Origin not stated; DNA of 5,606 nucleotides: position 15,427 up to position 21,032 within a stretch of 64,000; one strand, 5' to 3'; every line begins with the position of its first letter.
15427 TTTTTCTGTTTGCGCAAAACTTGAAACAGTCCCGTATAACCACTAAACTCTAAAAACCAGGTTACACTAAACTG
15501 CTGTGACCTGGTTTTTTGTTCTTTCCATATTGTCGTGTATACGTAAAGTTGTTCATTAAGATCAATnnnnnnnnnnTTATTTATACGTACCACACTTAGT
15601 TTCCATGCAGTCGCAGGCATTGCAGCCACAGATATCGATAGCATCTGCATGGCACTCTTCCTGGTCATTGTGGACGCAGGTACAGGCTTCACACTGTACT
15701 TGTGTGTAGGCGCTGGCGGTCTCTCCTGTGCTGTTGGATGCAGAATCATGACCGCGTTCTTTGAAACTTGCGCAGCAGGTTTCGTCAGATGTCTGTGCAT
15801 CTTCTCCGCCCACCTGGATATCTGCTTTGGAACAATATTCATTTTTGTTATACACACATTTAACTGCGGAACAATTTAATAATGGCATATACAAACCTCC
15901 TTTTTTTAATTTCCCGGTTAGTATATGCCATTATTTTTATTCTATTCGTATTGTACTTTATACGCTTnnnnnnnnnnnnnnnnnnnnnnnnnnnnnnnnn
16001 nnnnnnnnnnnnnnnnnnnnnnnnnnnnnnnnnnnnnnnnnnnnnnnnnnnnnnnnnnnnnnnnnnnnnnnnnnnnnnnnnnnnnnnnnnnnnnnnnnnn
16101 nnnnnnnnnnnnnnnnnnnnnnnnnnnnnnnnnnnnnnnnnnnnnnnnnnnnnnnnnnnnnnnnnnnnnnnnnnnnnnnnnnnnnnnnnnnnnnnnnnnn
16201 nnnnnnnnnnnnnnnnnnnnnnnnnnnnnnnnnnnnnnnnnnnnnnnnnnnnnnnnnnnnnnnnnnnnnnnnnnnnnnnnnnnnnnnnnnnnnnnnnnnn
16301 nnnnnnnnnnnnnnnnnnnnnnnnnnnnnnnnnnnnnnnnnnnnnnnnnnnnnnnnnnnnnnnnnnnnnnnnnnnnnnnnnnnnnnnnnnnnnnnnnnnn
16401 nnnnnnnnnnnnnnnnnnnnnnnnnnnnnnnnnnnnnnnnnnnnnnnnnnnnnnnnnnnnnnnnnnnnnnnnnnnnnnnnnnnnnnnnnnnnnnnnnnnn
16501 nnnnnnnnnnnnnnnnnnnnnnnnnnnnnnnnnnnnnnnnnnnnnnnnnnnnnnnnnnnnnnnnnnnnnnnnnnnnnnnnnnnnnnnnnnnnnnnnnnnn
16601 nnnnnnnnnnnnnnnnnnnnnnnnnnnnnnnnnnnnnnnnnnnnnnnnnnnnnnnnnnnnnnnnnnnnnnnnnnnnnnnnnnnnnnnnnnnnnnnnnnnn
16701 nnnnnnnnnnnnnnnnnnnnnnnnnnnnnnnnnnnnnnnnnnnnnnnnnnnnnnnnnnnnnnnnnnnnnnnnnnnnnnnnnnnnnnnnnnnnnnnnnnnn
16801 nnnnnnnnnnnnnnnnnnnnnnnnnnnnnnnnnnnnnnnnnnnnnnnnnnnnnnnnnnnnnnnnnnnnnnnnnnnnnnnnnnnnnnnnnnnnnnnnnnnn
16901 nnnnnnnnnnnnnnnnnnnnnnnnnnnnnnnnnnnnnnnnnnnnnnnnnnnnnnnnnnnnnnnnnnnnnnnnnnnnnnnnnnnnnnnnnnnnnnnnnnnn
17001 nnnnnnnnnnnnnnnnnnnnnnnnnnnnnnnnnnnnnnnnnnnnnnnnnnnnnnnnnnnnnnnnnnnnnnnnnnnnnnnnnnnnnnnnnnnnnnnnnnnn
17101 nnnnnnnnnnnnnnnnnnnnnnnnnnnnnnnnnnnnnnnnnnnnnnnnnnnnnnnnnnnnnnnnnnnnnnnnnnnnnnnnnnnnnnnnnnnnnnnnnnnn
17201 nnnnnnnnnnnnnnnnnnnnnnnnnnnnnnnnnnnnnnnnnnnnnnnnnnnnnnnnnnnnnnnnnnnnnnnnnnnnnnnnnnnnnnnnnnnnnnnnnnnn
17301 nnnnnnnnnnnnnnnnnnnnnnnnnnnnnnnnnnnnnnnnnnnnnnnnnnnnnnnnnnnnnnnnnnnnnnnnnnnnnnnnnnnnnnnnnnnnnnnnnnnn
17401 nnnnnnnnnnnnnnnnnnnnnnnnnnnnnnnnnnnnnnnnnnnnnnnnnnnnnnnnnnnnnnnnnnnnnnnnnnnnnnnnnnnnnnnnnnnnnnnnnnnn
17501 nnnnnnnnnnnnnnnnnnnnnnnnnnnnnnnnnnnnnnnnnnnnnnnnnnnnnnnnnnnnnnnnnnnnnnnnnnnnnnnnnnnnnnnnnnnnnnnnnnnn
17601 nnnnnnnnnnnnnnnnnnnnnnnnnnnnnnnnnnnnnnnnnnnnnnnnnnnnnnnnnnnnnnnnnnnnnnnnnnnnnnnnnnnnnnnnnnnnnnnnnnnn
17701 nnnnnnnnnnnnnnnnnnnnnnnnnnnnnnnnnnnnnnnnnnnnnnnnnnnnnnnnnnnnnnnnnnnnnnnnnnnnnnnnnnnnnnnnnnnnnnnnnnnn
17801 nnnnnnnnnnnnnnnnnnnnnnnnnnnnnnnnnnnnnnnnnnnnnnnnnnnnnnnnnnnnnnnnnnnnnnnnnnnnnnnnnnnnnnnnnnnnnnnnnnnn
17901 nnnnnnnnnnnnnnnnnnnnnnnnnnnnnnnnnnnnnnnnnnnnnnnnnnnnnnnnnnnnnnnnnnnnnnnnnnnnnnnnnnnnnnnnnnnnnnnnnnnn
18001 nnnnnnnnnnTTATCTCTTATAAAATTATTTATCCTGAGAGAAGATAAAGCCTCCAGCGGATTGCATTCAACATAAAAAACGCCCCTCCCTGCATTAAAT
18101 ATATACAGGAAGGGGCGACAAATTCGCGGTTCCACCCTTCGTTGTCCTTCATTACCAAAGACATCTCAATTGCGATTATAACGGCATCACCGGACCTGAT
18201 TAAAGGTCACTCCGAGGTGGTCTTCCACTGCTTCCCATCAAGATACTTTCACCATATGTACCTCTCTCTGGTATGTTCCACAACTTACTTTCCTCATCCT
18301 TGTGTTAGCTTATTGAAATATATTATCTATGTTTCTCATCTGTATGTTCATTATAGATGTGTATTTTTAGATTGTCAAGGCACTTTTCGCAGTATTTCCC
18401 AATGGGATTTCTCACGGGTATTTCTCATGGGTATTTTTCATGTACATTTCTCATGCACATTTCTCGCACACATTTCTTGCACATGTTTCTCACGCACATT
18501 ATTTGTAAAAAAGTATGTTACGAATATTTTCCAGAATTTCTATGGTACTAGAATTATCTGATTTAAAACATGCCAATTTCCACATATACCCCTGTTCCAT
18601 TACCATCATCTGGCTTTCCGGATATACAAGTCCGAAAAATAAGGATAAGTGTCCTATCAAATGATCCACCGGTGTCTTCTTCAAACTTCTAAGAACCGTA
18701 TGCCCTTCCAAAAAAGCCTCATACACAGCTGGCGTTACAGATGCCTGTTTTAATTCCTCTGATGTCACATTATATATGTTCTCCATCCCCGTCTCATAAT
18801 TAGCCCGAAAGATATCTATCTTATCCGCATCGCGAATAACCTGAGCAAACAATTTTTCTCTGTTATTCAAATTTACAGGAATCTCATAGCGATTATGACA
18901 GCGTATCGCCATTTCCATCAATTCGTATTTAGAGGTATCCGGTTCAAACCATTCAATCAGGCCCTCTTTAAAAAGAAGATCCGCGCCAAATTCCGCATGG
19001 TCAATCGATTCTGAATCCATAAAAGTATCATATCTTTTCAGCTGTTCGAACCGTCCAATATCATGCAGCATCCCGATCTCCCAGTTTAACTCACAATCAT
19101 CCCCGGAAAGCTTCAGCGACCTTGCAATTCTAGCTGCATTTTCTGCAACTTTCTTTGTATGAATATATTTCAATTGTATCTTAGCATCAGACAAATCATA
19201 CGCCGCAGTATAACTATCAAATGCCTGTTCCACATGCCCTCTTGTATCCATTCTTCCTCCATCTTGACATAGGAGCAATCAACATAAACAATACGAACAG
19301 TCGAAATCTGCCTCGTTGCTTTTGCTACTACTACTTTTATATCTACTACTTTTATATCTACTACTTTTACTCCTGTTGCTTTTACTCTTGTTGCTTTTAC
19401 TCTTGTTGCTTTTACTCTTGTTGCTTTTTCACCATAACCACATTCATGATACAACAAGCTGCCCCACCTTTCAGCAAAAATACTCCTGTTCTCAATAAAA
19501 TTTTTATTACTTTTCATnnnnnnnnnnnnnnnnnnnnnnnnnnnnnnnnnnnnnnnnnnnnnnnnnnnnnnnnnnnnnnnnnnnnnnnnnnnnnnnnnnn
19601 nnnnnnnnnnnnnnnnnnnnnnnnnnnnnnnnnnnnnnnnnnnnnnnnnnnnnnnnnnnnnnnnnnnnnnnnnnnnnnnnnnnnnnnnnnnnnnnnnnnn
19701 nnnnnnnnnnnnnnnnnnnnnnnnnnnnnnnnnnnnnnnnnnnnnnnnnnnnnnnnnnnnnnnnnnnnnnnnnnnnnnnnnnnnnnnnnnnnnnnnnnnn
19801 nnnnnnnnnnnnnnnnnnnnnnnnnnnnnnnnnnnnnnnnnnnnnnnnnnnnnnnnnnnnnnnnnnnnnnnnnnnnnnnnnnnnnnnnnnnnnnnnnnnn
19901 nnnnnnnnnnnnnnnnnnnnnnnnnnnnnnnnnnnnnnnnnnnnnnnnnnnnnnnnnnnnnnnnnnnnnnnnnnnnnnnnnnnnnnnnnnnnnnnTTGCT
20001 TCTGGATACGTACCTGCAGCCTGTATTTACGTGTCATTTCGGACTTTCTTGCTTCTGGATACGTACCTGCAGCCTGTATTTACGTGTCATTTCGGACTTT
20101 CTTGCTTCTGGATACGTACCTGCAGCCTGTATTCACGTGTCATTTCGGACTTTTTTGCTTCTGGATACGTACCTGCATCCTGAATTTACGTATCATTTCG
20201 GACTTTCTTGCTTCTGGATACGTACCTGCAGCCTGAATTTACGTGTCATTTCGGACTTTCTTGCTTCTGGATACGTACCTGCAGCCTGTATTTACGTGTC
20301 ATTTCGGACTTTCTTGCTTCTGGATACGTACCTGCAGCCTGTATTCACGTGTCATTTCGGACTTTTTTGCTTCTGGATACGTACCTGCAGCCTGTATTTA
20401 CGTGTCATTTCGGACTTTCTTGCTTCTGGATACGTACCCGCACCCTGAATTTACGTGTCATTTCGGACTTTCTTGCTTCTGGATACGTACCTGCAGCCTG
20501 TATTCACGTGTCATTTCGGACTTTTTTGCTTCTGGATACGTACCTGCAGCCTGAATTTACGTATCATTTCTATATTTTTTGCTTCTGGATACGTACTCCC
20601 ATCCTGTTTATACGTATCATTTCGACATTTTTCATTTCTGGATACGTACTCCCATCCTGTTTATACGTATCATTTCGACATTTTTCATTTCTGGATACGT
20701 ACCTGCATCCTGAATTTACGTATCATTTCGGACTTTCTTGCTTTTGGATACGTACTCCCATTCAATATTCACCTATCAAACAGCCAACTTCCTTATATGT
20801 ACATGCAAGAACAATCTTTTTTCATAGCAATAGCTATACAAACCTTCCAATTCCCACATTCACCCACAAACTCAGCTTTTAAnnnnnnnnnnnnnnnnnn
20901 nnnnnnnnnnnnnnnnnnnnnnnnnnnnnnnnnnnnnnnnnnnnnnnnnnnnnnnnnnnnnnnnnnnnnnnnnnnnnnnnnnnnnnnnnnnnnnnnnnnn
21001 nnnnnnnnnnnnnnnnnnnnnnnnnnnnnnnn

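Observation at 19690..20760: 53-bp satellite of about 20 units in a bacterial intergenic region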

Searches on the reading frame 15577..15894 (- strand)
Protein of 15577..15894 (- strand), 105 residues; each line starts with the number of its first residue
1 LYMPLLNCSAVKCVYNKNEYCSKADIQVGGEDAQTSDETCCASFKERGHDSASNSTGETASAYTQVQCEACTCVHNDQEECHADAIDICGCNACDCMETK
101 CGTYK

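Call 50: search_protein_families(library=pfam, proteins=[window:15577-15894:-], max_evalue=0.01)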
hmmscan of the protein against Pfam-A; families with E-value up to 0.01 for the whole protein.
window:15577-15894:- (105 aa): 1 family
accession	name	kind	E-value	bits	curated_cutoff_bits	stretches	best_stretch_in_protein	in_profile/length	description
PF07561.16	DUF1540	-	6.5e-21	74.6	22.1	2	7-44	2-40/40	Domain of Unknown Function (DUF1540)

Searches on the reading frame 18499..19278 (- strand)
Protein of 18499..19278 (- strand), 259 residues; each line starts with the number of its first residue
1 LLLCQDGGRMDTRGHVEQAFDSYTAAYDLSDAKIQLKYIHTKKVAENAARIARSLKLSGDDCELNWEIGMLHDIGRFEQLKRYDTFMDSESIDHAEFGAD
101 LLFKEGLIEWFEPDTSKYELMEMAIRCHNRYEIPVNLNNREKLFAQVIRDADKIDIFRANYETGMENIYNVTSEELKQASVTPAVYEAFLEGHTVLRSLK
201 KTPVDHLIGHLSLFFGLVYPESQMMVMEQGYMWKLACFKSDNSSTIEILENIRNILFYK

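Call 12: find_encoding_contigs(protein=window:18499-19278:-, flank=10000, max_places=10)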
Protein window:18499-19278:- (259 aa): no gene with exactly this product is on record in the collection.
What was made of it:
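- Tried and rejected: First HD look-up failed: it used the TTG-extended ORF start (call 12).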

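Call 13: find_encoding_contigs(protein=window:18499-19251:-, flank=10000, max_places=10)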
Protein window:18499-19251:- (250 aa): 4 contigs read that carry it; 4 places shown.
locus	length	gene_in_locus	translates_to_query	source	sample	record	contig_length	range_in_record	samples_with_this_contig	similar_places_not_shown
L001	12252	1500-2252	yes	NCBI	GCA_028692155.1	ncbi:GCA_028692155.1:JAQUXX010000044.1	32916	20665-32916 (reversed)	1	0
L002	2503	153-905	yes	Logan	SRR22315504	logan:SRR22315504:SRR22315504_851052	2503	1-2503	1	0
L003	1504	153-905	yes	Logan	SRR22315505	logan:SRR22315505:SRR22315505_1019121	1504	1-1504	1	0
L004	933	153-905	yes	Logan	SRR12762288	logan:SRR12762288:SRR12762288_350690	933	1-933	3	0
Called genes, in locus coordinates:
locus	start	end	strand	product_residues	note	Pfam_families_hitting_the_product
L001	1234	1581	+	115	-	-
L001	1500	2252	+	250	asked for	PF01966:HD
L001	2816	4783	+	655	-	PF02824:TGS, PF07973:tRNA_SAD, PF00587:tRNA-synt_2b, PF03129:HGTP_anticodon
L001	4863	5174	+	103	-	PF07561:DUF1540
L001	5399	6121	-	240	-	-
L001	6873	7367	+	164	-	PF05198:IF3_N, PF00707:IF3_C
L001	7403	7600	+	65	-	PF01632:Ribosomal_L35p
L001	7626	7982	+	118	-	PF00453:Ribosomal_L20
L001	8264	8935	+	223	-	PF04607:RelA_SpoT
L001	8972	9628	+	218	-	PF01522:Polysacc_deac_1, PF10096:DUF2334 (faint)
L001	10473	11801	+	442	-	PF05496:RuvB_N, PF00158:Sigma54_activat (faint), PF00004:AAA, PF07724:AAA_2 (weak), PF07728:AAA_5 (weak), PF13173:AAA_14 (weak), PF16193:AAA_assoc_2, PF12002:MgsA_C, +1 more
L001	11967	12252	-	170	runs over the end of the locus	PF14277:DUF4364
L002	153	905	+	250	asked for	PF01966:HD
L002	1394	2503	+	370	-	?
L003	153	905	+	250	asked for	PF01966:HD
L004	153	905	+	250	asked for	PF01966:HD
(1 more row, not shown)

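Call 23: find_homologous_proteins(query=window:18499-19251:-, max_evalue=1e-20)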
Query window:18499-19251:- (250 aa): 2715 proteins with E <= 1e-20 among 2947 candidates; the best 120 are listed.
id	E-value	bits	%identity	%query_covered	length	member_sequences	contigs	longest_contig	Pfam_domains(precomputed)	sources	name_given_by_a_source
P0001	5.8e-165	565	100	100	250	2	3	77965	PF01966.29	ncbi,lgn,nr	ncbi:MAG: HD domain-containing protein [Lachnospiraceae bacterium]|nr:HD domain-containing protein [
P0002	6.7e-105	368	71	94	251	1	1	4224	PF01966.29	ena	-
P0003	1.1e-104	367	67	94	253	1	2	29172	PF01966.29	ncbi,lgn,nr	ncbi:MAG: HD domain-containing protein [Clostridia bacterium]|nr:HD domain-containing protein [Clost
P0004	2.5e-103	363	70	95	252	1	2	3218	PF01966.29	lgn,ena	-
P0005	2.0e-102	360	68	94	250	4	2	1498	PF01966.29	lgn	-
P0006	2.3e-102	360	69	95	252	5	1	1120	PF01966.29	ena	-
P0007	3.2e-101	356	68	95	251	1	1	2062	PF01966.29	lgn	-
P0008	6.5e-101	355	66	98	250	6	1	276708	PF01966.29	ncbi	-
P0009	2.2e-100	353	66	98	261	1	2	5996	PF01966.29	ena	-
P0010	7.8e-100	352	67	95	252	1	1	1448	PF01966.29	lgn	-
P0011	9.8e-100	351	67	94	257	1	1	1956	PF01966.29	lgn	-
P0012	7.5e-98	345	66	92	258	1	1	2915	PF01966.29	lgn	-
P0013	7.7e-98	345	62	98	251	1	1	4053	PF01966.29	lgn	-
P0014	1.6e-96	341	64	98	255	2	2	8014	PF01966.29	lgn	-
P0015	2.3e-96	340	66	93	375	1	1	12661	PF01966.29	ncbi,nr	ncbi:MAG: HD domain-containing protein [Lachnospiraceae bacterium]|nr:HD domain-containing protein [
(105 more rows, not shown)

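Call 24: find_encoding_contigs(protein=P0008, flank=10000, max_places=3)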
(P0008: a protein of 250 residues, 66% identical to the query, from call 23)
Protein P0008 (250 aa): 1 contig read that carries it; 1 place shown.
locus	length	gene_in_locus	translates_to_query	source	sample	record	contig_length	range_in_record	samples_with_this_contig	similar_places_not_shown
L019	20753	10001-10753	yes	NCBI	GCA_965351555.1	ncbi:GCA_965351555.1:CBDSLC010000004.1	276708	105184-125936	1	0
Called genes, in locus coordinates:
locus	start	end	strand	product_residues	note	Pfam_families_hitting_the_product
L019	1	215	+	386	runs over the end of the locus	PF16822:ALGX, PF14286:DHHW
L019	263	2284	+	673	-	PF00580:UvrD-helicase, PF13245:AAA_19, PF13538:UvrD_C_2 (faint)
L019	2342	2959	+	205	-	PF00485:PRK, PF01121:CoaE (faint), PF13238:AAA_18 (faint)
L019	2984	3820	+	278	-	PF02673:BacA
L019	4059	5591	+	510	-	PF25917:BSH_RND (weak), PF00364:Biotin_lipoyl (faint), PF25984:BSH_YknX (faint), PF26002:Beta-barrel_AprE (faint), PF25990:Beta-barrel_YknX, PF25967:RND-MFP_C (weak), PF25975:CzcB_C (weak), PF25989:YknX_C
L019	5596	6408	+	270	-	PF02463:SMC_N, PF00005:ABC_tran, PF13304:AAA_21 (faint)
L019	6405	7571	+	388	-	PF12704:MacB_PCD, PF02687:FtsX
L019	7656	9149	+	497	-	PF00144:Beta-lactamase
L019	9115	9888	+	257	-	PF03575:Peptidase_S51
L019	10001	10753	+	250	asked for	PF01966:HD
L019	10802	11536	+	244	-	PF00702:Hydrolase, PF13419:HAD_2, PF13242:Hydrolase_like (weak)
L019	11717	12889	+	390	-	PF27117:FliB_C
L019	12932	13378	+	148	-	PF04463:2-thiour_desulf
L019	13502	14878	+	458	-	PF01554:MatE, PF03023:MurJ (weak), PF01554:MatE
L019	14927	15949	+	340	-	PF01070:FMN_dh, PF00478:IMPDH (faint), PF01070:FMN_dh, PF01645:Glu_synthase (weak)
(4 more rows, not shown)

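Call 25: find_encoding_contigs(protein=P0003, flank=10000, max_places=3)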
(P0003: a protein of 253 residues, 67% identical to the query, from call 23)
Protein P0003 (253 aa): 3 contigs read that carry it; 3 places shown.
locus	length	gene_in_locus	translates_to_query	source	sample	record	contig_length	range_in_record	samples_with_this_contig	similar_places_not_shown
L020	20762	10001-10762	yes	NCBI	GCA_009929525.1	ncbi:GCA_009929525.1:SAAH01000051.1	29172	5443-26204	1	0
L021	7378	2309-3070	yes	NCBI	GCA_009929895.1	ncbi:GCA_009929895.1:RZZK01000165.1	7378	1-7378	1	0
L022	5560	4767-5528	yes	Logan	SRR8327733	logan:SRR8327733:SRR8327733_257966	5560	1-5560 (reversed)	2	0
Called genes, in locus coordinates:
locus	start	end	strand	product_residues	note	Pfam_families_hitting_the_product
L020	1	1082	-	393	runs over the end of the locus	PF00376:MerR, PF13411:MerR_1, PF01209:Ubie_methyltran, PF13489:Methyltransf_23, PF08241:Methyltransf_11, PF08242:Methyltransf_12, PF13649:Methyltransf_25, PF13847:Methyltransf_31, +1 more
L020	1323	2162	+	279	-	PF02569:Pantoate_ligase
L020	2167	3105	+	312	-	PF13593:SBF_like, PF01758:SBF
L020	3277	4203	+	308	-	-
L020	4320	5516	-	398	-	PF00155:Aminotran_1_2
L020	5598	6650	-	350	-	PF08240:ADH_N, PF16912:Glu_dehyd_C, PF00107:ADH_zinc_N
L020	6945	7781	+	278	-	PF04203:Sortase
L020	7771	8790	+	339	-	PF03816:LytR_cpsA_psr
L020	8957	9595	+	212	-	-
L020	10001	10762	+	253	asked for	PF01966:HD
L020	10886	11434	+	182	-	PF04892:VanZ-LLP1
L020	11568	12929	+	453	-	PF03023:MurJ, PF01554:MatE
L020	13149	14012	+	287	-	PF12727:PBP_like (faint), PF12849:PBP_like_2 (weak), PF03466:LysR_substrate (faint), PF12849:PBP_like_2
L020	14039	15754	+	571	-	PF02690:Na_Pi_cotrans, PF01895:PhoU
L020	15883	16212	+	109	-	PF07883:Cupin_2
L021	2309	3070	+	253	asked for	PF01966:HD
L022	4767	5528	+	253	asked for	PF01966:HD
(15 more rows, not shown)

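Call 26: find_encoding_contigs(protein=P0001, flank=10000, max_places=6)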
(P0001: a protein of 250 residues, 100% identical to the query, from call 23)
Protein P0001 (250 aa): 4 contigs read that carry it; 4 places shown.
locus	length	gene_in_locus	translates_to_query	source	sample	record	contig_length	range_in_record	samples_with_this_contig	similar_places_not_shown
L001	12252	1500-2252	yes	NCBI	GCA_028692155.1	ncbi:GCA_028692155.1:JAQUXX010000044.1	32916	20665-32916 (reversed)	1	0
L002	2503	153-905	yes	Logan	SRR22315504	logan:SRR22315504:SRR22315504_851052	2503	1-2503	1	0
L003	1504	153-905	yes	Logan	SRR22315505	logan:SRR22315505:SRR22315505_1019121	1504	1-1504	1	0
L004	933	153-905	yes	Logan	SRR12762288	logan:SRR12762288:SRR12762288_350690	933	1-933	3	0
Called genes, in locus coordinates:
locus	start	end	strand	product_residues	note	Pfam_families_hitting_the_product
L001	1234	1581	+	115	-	-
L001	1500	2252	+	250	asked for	PF01966:HD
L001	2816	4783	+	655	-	PF02824:TGS, PF07973:tRNA_SAD, PF00587:tRNA-synt_2b, PF03129:HGTP_anticodon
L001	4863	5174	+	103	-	PF07561:DUF1540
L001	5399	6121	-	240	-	-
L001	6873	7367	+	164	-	PF05198:IF3_N, PF00707:IF3_C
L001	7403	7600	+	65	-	PF01632:Ribosomal_L35p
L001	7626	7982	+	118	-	PF00453:Ribosomal_L20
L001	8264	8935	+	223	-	PF04607:RelA_SpoT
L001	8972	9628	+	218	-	PF01522:Polysacc_deac_1, PF10096:DUF2334 (faint)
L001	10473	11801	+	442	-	PF05496:RuvB_N, PF00158:Sigma54_activat (faint), PF00004:AAA, PF07724:AAA_2 (weak), PF07728:AAA_5 (weak), PF13173:AAA_14 (weak), PF16193:AAA_assoc_2, PF12002:MgsA_C, +1 more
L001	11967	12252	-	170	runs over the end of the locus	PF14277:DUF4364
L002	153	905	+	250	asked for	PF01966:HD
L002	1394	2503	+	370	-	?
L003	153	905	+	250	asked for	PF01966:HD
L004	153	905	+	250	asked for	PF01966:HD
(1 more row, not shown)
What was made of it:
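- Tried and rejected: One look-up wasted: call 26 duplicated call 13.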

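Call 38: find_encoding_contigs(protein=P0002, flank=10000, max_places=3)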
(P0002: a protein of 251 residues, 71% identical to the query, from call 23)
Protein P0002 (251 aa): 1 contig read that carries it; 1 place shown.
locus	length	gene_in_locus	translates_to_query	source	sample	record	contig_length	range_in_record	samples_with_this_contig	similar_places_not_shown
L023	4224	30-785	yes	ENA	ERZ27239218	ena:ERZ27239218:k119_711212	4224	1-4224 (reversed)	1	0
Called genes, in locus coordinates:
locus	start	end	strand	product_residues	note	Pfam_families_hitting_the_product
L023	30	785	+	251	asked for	PF01966:HD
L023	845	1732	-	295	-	PF01370:Epimerase, PF04321:RmlD_sub_bind, PF07993:NAD_binding_4 (weak), PF01073:3Beta_HSD, PF02719:Polysacc_synt_2, PF16363:GDP_Man_Dehyd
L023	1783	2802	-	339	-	PF01073:3Beta_HSD, PF01370:Epimerase, PF02719:Polysacc_synt_2, PF04321:RmlD_sub_bind, PF16363:GDP_Man_Dehyd, PF07993:NAD_binding_4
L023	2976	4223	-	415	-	?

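Call 39: find_encoding_contigs(protein=P0004, flank=10000, max_places=3)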
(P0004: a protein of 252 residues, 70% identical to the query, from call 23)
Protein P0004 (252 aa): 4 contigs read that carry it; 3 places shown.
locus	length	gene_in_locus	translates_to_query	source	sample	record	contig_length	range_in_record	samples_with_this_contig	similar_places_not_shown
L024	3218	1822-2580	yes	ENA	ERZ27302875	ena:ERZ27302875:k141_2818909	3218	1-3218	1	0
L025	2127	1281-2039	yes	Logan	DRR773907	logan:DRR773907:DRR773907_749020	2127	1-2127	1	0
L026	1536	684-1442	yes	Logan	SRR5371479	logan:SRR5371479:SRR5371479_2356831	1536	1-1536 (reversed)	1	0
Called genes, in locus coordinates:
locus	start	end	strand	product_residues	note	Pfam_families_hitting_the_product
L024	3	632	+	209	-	?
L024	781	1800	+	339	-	PF01757:Acyl_transf_3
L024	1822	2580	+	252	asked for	PF01966:HD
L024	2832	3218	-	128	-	?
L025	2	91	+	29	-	?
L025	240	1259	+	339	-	PF01757:Acyl_transf_3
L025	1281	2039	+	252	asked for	PF01966:HD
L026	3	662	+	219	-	?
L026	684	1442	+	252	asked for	PF01966:HD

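Call 50: search_protein_families(library=pfam, proteins=[window:18499-19251:-], max_evalue=0.01)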
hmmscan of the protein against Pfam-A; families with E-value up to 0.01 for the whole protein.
window:18499-19251:- (250 aa): 1 family
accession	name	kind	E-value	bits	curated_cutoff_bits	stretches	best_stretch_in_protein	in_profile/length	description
PF01966.28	HD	-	3.7e-10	40.6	22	1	29-146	2-114/116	HD domain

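Call 51: search_protein_families(library=ncbifam, proteins=[window:18499-19251:-], max_evalue=0.01)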
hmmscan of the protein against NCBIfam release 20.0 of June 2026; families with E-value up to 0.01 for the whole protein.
window:18499-19251:- (250 aa): 3 families
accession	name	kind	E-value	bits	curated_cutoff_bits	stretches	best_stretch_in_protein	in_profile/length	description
TIGR00277.1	HDIG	domain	1.2e-07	31.5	27.6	1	29-98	6-70/84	HDIG domain-containing metalloprotein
TIGR01596.1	cas3_HD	equivalog_domain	0.0049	16.9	43.45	1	31-161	4-137/178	CRISPR-associated endonuclease Cas3''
TIGR02621.3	cas3_GSU0051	exception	0.0072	15.2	400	1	30-68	673-711/854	type I-G CRISPR-associated helicase/endonuclease Cas3g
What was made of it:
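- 18499..19251 (-): Downstream flanking gene on the - strand: HD / HDIG-domain protein. calls 13, 50, 51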

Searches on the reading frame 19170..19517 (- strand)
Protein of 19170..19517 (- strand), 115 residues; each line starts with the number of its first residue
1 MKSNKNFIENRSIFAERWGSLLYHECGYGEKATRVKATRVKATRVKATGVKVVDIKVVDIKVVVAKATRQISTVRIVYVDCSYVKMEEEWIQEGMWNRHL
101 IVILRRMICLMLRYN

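Call 50: search_protein_families(library=pfam, proteins=[window:19170-19517:-], max_evalue=0.01)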
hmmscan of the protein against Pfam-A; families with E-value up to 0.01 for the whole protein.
window:19170-19517:- (115 aa): 0 families

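Call 51: search_protein_families(library=ncbifam, proteins=[window:19170-19517:-], max_evalue=0.01)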
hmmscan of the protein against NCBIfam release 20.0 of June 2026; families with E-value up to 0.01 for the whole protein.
window:19170-19517:- (115 aa): 1 family
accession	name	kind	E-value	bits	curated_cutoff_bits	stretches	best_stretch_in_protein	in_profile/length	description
NF002253.0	PRK01177.1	equivalog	0.0039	16.9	166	1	29-105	45-121/143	hypothetical protein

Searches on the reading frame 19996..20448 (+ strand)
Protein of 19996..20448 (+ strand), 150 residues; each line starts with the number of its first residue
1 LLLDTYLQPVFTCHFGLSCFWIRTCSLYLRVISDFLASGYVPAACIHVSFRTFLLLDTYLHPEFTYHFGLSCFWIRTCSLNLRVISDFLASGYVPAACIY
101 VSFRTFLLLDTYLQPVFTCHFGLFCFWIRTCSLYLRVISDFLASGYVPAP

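Call 50: search_protein_families(library=pfam, proteins=[window:19996-20448:+], max_evalue=0.01)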
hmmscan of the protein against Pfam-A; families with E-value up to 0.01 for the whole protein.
window:19996-20448:+ (150 aa): 1 family
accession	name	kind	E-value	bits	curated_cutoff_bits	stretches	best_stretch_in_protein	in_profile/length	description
PF18804.6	CxC3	-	0.0056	16.9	26.6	0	71-98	44-72/113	CxC3 like cysteine cluster associated with KDZ transposases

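Call 69: find_homologous_proteins(query=window:19996-20448:+, max_evalue=0.001)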
Query window:19996-20448:+: 500 candidates shared short words with the query, none scored E <= 0.001.

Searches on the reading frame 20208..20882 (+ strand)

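Call 50: search_protein_families(library=pfam, proteins=[window:20208-20882:+], max_evalue=0.01)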
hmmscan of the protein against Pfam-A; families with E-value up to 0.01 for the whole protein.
window:20208-20882:+ (224 aa): 1 family
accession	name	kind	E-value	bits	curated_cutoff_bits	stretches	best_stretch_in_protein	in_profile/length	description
PF25585.1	zf-CCCH_DUS3L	-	0.0029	18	30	0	9-23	11-27/32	DUS3L CCCH zinc finger domain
